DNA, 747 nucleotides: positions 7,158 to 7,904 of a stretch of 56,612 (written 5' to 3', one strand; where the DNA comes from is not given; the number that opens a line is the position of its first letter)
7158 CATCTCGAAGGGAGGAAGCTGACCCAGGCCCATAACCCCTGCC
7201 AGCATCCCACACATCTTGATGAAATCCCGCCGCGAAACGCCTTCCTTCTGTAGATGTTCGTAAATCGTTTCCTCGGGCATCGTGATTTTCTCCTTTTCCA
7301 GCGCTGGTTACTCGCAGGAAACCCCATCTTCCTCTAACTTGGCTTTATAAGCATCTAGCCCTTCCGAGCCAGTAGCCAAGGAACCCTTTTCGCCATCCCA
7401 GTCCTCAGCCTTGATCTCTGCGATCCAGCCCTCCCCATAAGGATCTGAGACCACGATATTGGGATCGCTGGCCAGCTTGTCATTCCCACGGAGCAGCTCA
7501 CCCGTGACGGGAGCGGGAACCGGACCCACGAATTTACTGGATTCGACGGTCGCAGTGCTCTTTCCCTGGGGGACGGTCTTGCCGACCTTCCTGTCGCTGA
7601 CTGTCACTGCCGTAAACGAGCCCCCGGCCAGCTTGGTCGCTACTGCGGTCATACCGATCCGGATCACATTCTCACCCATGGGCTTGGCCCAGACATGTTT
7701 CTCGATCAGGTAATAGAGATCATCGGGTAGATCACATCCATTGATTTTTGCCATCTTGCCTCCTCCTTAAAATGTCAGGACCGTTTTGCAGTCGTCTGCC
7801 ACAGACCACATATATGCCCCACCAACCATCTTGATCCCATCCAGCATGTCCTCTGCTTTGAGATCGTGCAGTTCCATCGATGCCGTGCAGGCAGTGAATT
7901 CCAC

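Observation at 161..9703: Isp-type [NiFe] hydrogenase operon fused to a TusA-DsrE-DsrE-LbpA module and its own lipoate-protein ligase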

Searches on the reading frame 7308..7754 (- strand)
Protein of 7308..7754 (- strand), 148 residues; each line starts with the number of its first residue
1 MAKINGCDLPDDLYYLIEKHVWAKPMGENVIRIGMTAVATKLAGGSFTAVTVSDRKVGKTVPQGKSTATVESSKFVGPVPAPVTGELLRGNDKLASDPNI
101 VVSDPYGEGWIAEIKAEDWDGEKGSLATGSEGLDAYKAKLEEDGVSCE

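Call 3: search_protein_families(library=pfam, proteins=[window:7308-7754:-], max_evalue=0.01)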
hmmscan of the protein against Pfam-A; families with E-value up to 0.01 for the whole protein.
window:7308-7754:- (148 aa): 2 families
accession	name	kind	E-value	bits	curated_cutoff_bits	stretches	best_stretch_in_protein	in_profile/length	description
PF01597.25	GCV_H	-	4.7e-27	94.8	22.2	1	14-130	2-113/122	Glycine cleavage H-protein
PF00364.28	Biotin_lipoyl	-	0.0022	18.3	22.1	1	52-87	18-53/73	Biotin-requiring enzyme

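Call 9: find_homologous_proteins(query=window:7308-7754:-, max_evalue=0.00001)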
Query window:7308-7754:- (148 aa): 1268 proteins with E <= 0.00001 among 1318 candidates; the best 120 are listed.
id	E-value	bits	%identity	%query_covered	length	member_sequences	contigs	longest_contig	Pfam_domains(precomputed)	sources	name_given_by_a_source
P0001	5.2e-89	314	95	100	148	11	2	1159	PF01597.26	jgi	jgi:glycine cleavage system H protein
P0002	1.3e-82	293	88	100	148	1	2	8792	PF01597.26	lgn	-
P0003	4.2e-82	292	87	100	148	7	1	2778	PF01597.26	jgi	-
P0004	8.8e-79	281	84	100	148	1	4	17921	PF01597.26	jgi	jgi:glycine cleavage system H protein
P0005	2.8e-77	276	81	100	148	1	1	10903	PF01597.26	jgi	jgi:glycine cleavage system H protein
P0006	1.4e-76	274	80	100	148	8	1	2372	PF01597.26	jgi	jgi:glycine cleavage system H protein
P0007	2.8e-75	269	80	100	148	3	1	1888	PF01597.26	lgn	-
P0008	6.6e-75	268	81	100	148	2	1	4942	PF01597.26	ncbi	ncbi:MAG: hypothetical protein P8046_04805 [Anaerolineales bacterium]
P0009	2.1e-74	267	78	100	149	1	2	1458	PF01597.26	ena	-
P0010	9.4e-73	261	79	100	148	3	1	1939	PF01597.26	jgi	jgi:glycine cleavage system H protein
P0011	3.8e-71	256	76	100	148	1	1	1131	PF01597.26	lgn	-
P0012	5.1e-70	252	76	99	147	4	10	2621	PF01597.26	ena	-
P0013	5.5e-70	252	76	100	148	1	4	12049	PF01597.26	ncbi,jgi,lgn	ncbi:MAG: hypothetical protein PVF49_10250 [Anaerolineales bacterium]|jgi:glycine cleavage system H 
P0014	1.5e-69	251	74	100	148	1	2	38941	PF01597.26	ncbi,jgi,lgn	-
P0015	1.2e-68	248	72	99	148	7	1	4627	PF01597.26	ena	-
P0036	5.9e-66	239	70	99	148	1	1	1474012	PF01597.26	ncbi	ncbi:MAG: glycine cleavage system protein H [Anaerolineaceae bacterium]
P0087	1.6e-64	235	67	99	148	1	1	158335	PF01597.26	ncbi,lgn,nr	ncbi:MAG: glycine cleavage system protein H [Chloroflexi bacterium]|nr:glycine cleavage system prote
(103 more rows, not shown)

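Call 10: find_encoding_contigs(protein=P0036, flank=10000, max_places=2)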
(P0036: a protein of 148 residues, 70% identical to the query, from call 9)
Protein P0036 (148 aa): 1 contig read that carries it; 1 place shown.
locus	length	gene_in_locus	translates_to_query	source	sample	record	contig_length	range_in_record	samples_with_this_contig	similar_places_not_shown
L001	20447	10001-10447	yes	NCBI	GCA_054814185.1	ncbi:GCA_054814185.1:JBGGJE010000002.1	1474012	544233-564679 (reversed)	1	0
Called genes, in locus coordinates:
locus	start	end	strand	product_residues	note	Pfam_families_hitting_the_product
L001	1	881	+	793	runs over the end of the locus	PF00690:Cation_ATPase_N, PF00122:E1-E2_ATPase, PF00702:Hydrolase, PF08282:Hydrolase_3 (faint)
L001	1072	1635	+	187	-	PF04542:Sigma70_r2, PF08281:Sigma70_r4_2, PF04545:Sigma70_r4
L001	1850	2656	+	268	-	PF18915:DUF5667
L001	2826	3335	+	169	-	-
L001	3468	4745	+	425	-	PF13400:Tad, PF23981:DUF7305 (faint)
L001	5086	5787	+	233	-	PF00072:Response_reg, PF00486:Trans_reg_C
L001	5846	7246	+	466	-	PF00672:HAMP, PF00512:HisKA, PF02518:HATPase_c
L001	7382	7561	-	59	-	PF02416:TatA_B_E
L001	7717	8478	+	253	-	PF12728:HTH_17, PF10114:PocR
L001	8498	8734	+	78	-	PF01206:TusA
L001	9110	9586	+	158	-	PF13686:DrsE_2, PF02635:DsrE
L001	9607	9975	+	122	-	PF02635:DsrE, PF13686:DrsE_2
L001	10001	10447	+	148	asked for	PF01597:GCV_H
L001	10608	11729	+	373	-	PF01058:Oxidored_q6, PF14720:NiFe_hyd_SSU_C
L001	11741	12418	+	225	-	-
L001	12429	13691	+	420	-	PF13237:Fer4_10 (faint), PF00037:Fer4 (faint), PF12837:Fer4_6 (faint), PF13183:Fer4_8, PF13534:Fer4_17, PF02754:CCG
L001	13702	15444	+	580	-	PF27537:HoxH, PF00374:NiFeSe_Hases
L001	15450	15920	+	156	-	PF01750:HycI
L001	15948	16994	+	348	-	PF21948:LplA-B_cat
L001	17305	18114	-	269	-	PF01261:AP_endonuc_2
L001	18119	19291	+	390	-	PF07992:Pyr_redox_2, PF03486:HI0933_like (faint), PF13434:Lys_Orn_oxgnase (weak), PF13738:Pyr_redox_3, PF00070:Pyr_redox, PF02852:Pyr_redox_dim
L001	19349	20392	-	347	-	PF00389:2-Hacid_dh, PF02826:2-Hacid_dh_C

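Call 11: find_encoding_contigs(protein=P0087, flank=10000, max_places=2)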
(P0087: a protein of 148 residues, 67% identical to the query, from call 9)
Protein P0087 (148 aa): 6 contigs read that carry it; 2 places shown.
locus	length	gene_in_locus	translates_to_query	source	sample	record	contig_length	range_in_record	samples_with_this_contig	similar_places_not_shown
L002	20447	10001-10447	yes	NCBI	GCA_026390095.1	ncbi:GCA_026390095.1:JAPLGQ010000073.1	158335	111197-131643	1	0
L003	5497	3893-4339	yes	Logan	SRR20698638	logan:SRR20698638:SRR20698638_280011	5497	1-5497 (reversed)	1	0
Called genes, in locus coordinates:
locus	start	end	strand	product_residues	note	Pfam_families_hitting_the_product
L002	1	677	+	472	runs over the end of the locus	PF17203:sCache_3_2 (weak), PF00672:HAMP (faint), PF00512:HisKA (weak), PF02518:HATPase_c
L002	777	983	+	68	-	-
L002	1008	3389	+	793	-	PF00690:Cation_ATPase_N, PF00122:E1-E2_ATPase, PF00702:Hydrolase, PF13246:Cation_ATPase (faint)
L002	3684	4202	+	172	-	-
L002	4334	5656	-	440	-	PF02310:B12-binding, PF19864:Radical_SAM_N2 (faint), PF04055:Radical_SAM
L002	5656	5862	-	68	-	-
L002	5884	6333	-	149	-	PF22381:Staph_reg_Sar_Rot (weak), PF01047:MarR, PF12802:MarR_2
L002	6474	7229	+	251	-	PF01381:HTH_3, PF12844:HTH_19, PF13443:HTH_26 (weak), PF13560:HTH_31, PF07883:Cupin_2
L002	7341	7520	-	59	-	PF02416:TatA_B_E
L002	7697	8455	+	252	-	PF12728:HTH_17, PF10114:PocR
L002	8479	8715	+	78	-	PF01206:TusA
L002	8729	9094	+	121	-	PF02635:DsrE, PF13686:DrsE_2 (faint)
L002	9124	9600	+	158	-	PF13686:DrsE_2, PF02635:DsrE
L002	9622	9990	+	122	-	PF02635:DsrE, PF13686:DrsE_2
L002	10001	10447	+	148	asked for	PF01597:GCV_H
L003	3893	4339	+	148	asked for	PF01597:GCV_H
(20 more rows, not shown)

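Call 14: search_solved_structures(query=window:7308-7754:-, max_evalue=0.001, show_alignments=3)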
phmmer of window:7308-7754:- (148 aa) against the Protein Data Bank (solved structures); distinct sequences matched with E-value up to 0.001: 13.
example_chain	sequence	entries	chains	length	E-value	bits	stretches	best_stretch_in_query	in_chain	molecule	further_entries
1onl_A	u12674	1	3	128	3e-17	66.4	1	8-120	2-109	glycine cleavage system H protein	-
3ift_A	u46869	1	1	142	3.7e-17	66.1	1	7-122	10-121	Glycine cleavage system H protein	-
3hgb_A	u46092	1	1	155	5.1e-17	65.7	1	7-122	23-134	Glycine cleavage system H protein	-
3a8i_E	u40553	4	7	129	7.6e-16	61.9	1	9-139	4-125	Glycine cleavage system H protein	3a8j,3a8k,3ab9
3a7a_B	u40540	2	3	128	8.1e-16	61.8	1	9-139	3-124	Glycine cleavage system H protein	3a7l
3tzu_A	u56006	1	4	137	1.2e-12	51.5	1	27-116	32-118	Glycine cleavage system H protein 1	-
2ka7_A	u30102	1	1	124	1e-11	48.5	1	19-122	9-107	Glycine cleavage system H protein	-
1zko_A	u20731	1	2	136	1.3e-11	48.1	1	19-122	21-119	Glycine cleavage system H protein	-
1dxm_A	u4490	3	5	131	4.4e-10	43.2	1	13-120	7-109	H PROTEIN | H PROTEIN OF THE GLYCINE CLEAVAGE SYSTEM | H-PROTEIN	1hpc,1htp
3mxu_A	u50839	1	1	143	5.4e-07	33.1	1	15-118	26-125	Glycine cleavage system H protein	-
2edg_A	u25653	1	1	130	1.5e-05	28.5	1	17-119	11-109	Glycine cleavage system H protein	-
3klr_A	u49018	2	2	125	0.00022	24.7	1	17-115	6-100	Glycine cleavage system H protein | Glycine cleavage system H protein, mitochondrial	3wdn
8ugo_E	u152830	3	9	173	0.00031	24.2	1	17-115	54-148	Glycine cleavage system H protein, mitochondrial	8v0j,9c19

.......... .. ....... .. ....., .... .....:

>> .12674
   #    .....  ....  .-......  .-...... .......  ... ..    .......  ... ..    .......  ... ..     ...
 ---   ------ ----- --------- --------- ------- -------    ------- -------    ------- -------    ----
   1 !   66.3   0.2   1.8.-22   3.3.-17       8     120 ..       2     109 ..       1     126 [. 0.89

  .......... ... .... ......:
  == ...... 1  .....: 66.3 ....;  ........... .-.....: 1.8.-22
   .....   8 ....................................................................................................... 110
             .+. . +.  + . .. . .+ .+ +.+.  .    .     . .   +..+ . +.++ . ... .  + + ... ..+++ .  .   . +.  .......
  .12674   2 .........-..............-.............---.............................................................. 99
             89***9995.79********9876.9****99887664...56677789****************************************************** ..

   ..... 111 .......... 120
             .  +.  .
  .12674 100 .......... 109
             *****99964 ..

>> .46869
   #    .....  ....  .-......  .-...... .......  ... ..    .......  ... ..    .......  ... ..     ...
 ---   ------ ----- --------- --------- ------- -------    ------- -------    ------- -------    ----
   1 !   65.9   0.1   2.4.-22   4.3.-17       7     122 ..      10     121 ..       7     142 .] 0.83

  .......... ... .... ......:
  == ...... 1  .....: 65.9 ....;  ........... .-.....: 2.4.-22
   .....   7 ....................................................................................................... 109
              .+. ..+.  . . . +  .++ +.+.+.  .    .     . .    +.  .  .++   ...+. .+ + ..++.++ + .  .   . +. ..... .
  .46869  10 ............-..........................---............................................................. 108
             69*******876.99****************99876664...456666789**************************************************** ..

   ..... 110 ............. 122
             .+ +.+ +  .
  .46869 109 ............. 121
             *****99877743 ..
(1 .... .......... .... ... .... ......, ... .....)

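Call 15: search_protein_families(library=ncbifam, proteins=[window:7308-7754:-], max_evalue=0.01)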
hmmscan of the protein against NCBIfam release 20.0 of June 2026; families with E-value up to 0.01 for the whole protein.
window:7308-7754:- (148 aa): 4 families
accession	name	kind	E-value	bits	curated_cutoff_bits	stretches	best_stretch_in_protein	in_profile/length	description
NF002270.0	PRK01202.1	subfamily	2.5e-28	98.4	117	1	7-129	2-119/129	glycine cleavage system protein GcvH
TIGR00527.1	gcvH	equivalog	5.5e-21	75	115.85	1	9-143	2-128/129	glycine cleavage system protein GcvH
TIGR03077.1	not_gcvH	equivalog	8.5e-13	48.3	144.05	1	18-125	4-109/110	glycine cleavage protein H-like protein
NF045810.1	GcvH_rel_desulf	equivalog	2.2e-12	47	150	1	8-122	11-120/167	GcvH-related protein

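Call 23: find_related_loci(query=A1, collection=genome_contigs, flank=10000)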
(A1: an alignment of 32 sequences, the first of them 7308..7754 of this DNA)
Query A1 (148 aa) in genome_contigs; peptide patterns used: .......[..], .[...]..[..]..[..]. (x = any residue, [..] = any of these).
600 stretches matched a pattern (row limit reached: there are more); 594 encode a relative of the query (tblastn E <= 1e-3); the best 80 are kept; 80 distinct loci.
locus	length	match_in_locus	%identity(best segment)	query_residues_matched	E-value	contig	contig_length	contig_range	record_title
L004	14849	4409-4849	70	1-147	7e-69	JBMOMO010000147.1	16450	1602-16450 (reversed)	MAG: Chloroflexota bacterium isolate Betzabe_MAG052 MAG052_147, whole genome shotgun sequence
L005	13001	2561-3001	68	1-147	2e-68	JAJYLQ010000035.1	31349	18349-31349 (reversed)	MAG: Chloroflexi bacterium isolate DBS2-1.bin85 NODE_2413_length_31349_cov_8.031965, whole genome shotgun sequence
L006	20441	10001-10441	71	1-147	3e-68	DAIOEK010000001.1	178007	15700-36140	MAG TPA_asm: Anaerolineaceae bacterium isolate CTOTU7590 NODE_155_length_178007_cov_8.278850, whole genome shotgun seque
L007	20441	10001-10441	68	1-147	6e-68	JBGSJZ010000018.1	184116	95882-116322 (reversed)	MAG: Anaerolineaceae bacterium isolate JTS-AC169 k141_3282271, whole genome shotgun sequence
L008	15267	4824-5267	67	1-148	6e-68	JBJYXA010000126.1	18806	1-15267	MAG: Caldilineaceae bacterium isolate S0_2_050615r3r5_26 S0_2_050615r3r5_26_000000000126, whole genome shotgun sequence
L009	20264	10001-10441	66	1-147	2e-66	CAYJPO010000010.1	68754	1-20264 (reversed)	MAG TPA_asm: uncultured Anaerolinea sp. isolate ERP124720_co1_191 genome assembly, contig: NODE_559_length_68754_cov_35.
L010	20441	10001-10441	66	1-147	2e-66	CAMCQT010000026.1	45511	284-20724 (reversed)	MAG: Brevefilum fermentans isolate MiH-22jul19-346 genome assembly, contig: MiH-22jul19-C1261, whole genome shotgun sequ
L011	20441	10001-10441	66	1-147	2e-66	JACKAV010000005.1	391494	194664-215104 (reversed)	MAG: Anaerolineales bacterium isolate HK-STAS-CHLO-4 HK-STAS-CHLO-4_5, whole genome shotgun sequence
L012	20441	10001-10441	65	1-147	4e-66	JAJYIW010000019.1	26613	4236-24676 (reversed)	MAG: Chloroflexi bacterium isolate DBS2-1.bin135 NODE_3105_length_26613_cov_7.173979, whole genome shotgun sequence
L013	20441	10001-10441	65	1-147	8e-66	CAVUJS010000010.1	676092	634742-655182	MAG: uncultured Chloroflexia bacterium isolate MFD01721.bin.2.112 genome assembly, contig: contig_36555, whole genome sh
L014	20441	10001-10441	65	1-148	2e-65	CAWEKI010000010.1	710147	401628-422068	MAG: uncultured Bacteroidetes bacterium isolate MFD05942.bin.1.2 genome assembly, contig: contig_652, whole genome shotg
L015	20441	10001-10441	63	1-147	4e-65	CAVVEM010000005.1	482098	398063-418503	MAG: uncultured Chloroflexia bacterium isolate MFD04716.bin.2.88 genome assembly, contig: contig_39755, whole genome sho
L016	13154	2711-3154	64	1-148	2e-65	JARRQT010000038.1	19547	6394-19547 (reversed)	MAG: Calditrichia bacterium isolate Spart_209_MAG scaffold_1349, whole genome shotgun sequence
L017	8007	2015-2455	63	1-147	6e-65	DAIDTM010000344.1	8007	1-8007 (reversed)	MAG TPA_asm: Anaerolineae bacterium isolate clean1805 k141_66105, whole genome shotgun sequence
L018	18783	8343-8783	65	1-147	1e-64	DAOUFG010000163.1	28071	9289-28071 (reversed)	MAG TPA_asm: Thermoflexales bacterium isolate R103_16 k99_489293, whole genome shotgun sequence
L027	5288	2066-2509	53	1-148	3e-52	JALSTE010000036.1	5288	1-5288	MAG: Acidimicrobiia bacterium isolate 356-308_metabat2_scaf2bin.088 356-308_scaffold_11974_c1, whole genome shotgun sequ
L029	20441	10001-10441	59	1-147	5e-59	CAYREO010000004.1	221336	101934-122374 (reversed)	MAG TPA_asm: uncultured Eubacteriales bacterium isolate binchicken_co7_212 genome assembly, contig: NODE_48_length_22133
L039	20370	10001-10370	71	1-123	2e-46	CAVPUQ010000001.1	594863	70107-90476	MAG: uncultured Actinomycetes bacterium isolate MFD09964.bin.2.60 genome assembly, contig: contig_10712, whole genome sh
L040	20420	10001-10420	47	5-147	5e-42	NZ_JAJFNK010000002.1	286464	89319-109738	Alicyclobacillus tolerans strain BL-1 NODE_2_length_286464_cov_69.164676, whole genome shotgun sequence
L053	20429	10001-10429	40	1-146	3e-35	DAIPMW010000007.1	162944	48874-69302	MAG TPA_asm: Hyphomicrobiaceae bacterium isolate CTOTU46456 NODE_31_length_162944_cov_25.899398, whole genome shotgun se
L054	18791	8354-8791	42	1-148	3e-35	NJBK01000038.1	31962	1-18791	MAG: Chloroflexi bacterium B3_Chlor 948, whole genome shotgun sequence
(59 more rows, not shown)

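Call 28: search_protein_families(library=pfam, proteins=[L040:2938-4005:+, L040:4002-4745:+, L040:4723-5997:+, L040:7845-9995:+, L054:6290-7000:+, L054:7033-8343:+, L053:3060-4559:+, L053:4666-5769:+, L053:5757-6869:+, L053:6893-8203:+], max_evalue=0.001)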
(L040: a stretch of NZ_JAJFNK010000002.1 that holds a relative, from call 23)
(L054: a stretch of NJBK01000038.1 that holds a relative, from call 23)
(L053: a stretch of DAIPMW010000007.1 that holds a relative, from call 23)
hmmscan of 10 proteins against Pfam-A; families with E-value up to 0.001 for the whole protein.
L040:2938-4005:+ (355 aa): 10 families
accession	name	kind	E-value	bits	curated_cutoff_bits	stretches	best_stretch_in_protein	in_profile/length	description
PF07992.20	Pyr_redox_2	-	5.2e-17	62.6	26.1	2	5-126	2-118/291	Pyridine nucleotide-disulphide oxidoreductase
PF12831.13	FAD_oxidored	-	1.3e-08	35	27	1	6-70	2-66/416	FAD dependent oxidoreductase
PF13738.12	Pyr_redox_3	-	1.6e-06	28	30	0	3-118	164-268/305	Pyridine nucleotide-disulphide oxidoreductase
PF13450.12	NAD_binding_8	-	3.4e-06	27.7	21.9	1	8-46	1-39/68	NAD(P)-binding Rossmann-like domain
PF00070.33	Pyr_redox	-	9.9e-06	26.4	22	1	6-39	2-35/82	Pyridine nucleotide-disulphide oxidoreductase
PF00890.30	FAD_binding_2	-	2.7e-05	24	20.4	1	6-46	2-42/414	FAD binding domain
PF01134.28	GIDA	-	6.8e-05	22.5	22.1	1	6-47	2-44/391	Glucose inhibited division protein A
PF01494.25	FAD_binding_3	-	0.00016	21.4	22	1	5-42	3-40/349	FAD binding domain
PF03486.20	HI0933_like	-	0.00017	21.6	50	0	5-39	2-36/244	HI0933-like protein Rossmann domain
PF01266.30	DAO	-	0.00061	19.9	27.9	0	6-44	2-41/353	FAD dependent oxidoreductase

L040:4002-4745:+ (247 aa): 0 families

L040:4723-5997:+ (424 aa): 9 families
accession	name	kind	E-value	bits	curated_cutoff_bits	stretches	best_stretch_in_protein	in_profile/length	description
PF02754.22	CCG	-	1.5e-22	79.9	20.6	2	300-385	1-78/85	Cysteine-rich domain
PF13187.11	Fer4_9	-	2.6e-10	40.6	27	1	54-110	1-50/52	4Fe-4S dicluster domain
PF13183.11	Fer4_8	-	6.1e-10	39.9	27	1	52-111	2-68/68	4Fe-4S dicluster domain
PF13534.11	Fer4_17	-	2.3e-08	34.9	22.2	1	55-112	2-61/61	4Fe-4S dicluster domain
PF13484.11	Fer4_16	-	8.7e-07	30.1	30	0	55-68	2-15/66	4Fe-4S double cluster binding domain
PF13237.11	Fer4_10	-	1.6e-05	25.1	25.5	1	53-108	7-53/53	4Fe-4S dicluster domain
PF12838.12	Fer4_7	-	2.1e-05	25.3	27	0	55-110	2-51/52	4Fe-4S dicluster domain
PF14697.11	Fer4_21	-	0.00062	20.3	35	0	53-69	39-56/59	4Fe-4S dicluster domain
PF25160.1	LdpA_Fe-S-bd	-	0.0007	19.8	27.6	1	52-70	25-43/49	LdpA Fe-S cluster-binding domain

L040:7845-9995:+ (716 aa): 13 families
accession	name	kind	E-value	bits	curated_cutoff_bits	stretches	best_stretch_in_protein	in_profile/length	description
PF02754.22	CCG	-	2.9e-20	72.6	20.6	2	590-672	1-78/85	Cysteine-rich domain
PF13237.11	Fer4_10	-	5.5e-11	42.7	25.5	1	303-398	5-53/53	4Fe-4S dicluster domain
PF13187.11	Fer4_9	-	2.2e-10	40.9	27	1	306-400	1-50/52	4Fe-4S dicluster domain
PF13183.11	Fer4_8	-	5e-09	37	27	1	304-401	2-68/68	4Fe-4S dicluster domain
PF12838.12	Fer4_7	-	1.1e-07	32.6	27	0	384-401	35-52/52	4Fe-4S dicluster domain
PF12797.12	Fer4_2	-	4e-07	30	24.5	1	298-319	1-22/22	4Fe-4S binding domain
PF13484.11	Fer4_16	-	5.9e-07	30.6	30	0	387-416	2-32/66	4Fe-4S double cluster binding domain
PF13534.11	Fer4_17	-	4.6e-06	27.5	22.2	0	302-319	41-58/61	4Fe-4S dicluster domain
PF12837.12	Fer4_6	-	2.6e-05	24.4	25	0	305-319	7-21/24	4Fe-4S binding domain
PF14697.11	Fer4_21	-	3e-05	24.5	35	0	304-319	38-53/59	4Fe-4S dicluster domain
PF00037.32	Fer4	-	6.5e-05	23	21.1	1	304-319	5-20/24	4Fe-4S binding domain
PF12800.12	Fer4_4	-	0.00012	22.5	24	0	305-319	2-16/17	4Fe-4S binding domain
PF12798.12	Fer4_3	-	0.00031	21.8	27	0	387-401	1-15/15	4Fe-4S binding domain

L054:6290-7000:+ (236 aa): 1 family
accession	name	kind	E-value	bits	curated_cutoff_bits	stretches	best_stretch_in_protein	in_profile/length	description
PF02665.19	Nitrate_red_gam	-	1.7e-16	61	22.9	1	72-226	41-201/217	Nitrate reductase gamma subunit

L054:7033-8343:+ (436 aa): 7 families
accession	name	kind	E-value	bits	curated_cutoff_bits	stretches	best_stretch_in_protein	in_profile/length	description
PF02754.22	CCG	-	6.7e-15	55.4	20.6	1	317-405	1-84/85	Cysteine-rich domain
PF13183.11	Fer4_8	-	1.3e-11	45.3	27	1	30-116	2-68/68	4Fe-4S dicluster domain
PF13534.11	Fer4_17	-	4.1e-08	34.1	22.2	1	33-117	2-61/61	4Fe-4S dicluster domain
PF12838.12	Fer4_7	-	8.1e-06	26.7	27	1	33-116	2-52/52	4Fe-4S dicluster domain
PF13237.11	Fer4_10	-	2.3e-05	24.7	25.5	0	99-120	6-22/53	4Fe-4S dicluster domain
PF12837.12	Fer4_6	-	0.00019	21.7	25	0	101-115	8-22/24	4Fe-4S binding domain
PF13187.11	Fer4_9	-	0.00089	19.7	27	0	33-115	2-50/52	4Fe-4S dicluster domain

L053:3060-4559:+ (499 aa): 12 families
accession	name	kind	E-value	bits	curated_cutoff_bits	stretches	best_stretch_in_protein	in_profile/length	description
PF02754.22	CCG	-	1.8e-12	47.6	20.6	1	381-470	1-85/85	Cysteine-rich domain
PF13183.11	Fer4_8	-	3.4e-09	37.5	27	1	101-188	2-68/68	4Fe-4S dicluster domain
PF13534.11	Fer4_17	-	2.4e-08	34.8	22.2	1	103-189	1-61/61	4Fe-4S dicluster domain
PF13187.11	Fer4_9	-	1.9e-07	31.4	27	0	164-187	34-50/52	4Fe-4S dicluster domain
PF13237.11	Fer4_10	-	5.2e-07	29.9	25.5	1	172-192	7-30/53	4Fe-4S dicluster domain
PF00037.32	Fer4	-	3.7e-06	27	21.1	0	171-186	5-20/24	4Fe-4S binding domain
PF12797.12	Fer4_2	-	5.2e-06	26.5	24.5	0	96-115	2-21/22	4Fe-4S binding domain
PF12838.12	Fer4_7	-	2.3e-05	25.2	27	1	104-187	2-51/52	4Fe-4S dicluster domain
PF12800.12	Fer4_4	-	3.3e-05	24.3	24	0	172-186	2-16/17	4Fe-4S binding domain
PF14697.11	Fer4_21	-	3.5e-05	24.3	35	0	168-187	35-56/59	4Fe-4S dicluster domain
PF12837.12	Fer4_6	-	0.0002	21.6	25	0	102-116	7-21/24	4Fe-4S binding domain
PF13484.11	Fer4_16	-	0.00068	20.8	30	0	174-186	2-14/66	4Fe-4S double cluster binding domain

L053:4666-5769:+ (367 aa): 1 family
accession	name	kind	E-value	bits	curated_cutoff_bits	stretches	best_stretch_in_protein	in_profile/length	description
PF04055.27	Radical_SAM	-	2.1e-06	28.5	29.5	1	91-236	3-150/166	Radical SAM superfamily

L053:5757-6869:+ (370 aa): 7 families
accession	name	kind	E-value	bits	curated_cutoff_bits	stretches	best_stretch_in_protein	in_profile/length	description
PF01494.25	FAD_binding_3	-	1.6e-14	54.3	22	1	21-171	3-170/349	FAD binding domain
PF05834.18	Lycopene_cycl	-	3.3e-10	40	23.4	2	234-312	220-296/380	Lycopene cyclase protein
PF22578.2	GGR_cat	-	1e-07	32.1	27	1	191-235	19-67/88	Geranylgeranyl reductase catalytic domain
PF01266.30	DAO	-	1.2e-05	25.4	27.9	0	101-170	140-215/353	FAD dependent oxidoreductase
PF07992.20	Pyr_redox_2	-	8.6e-05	22.5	26.1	0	21-52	2-31/291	Pyridine nucleotide-disulphide oxidoreductase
PF12831.13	FAD_oxidored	-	0.00012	22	27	1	21-55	1-35/416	FAD dependent oxidoreductase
PF03486.20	HI0933_like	-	0.00088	19.2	50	0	21-55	2-36/244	HI0933-like protein Rossmann domain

L053:6893-8203:+ (436 aa): 1 family
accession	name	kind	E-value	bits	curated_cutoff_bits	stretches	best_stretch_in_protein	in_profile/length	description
PF04055.27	Radical_SAM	-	3.1e-15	57.2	29.5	1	107-285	5-165/166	Radical SAM superfamily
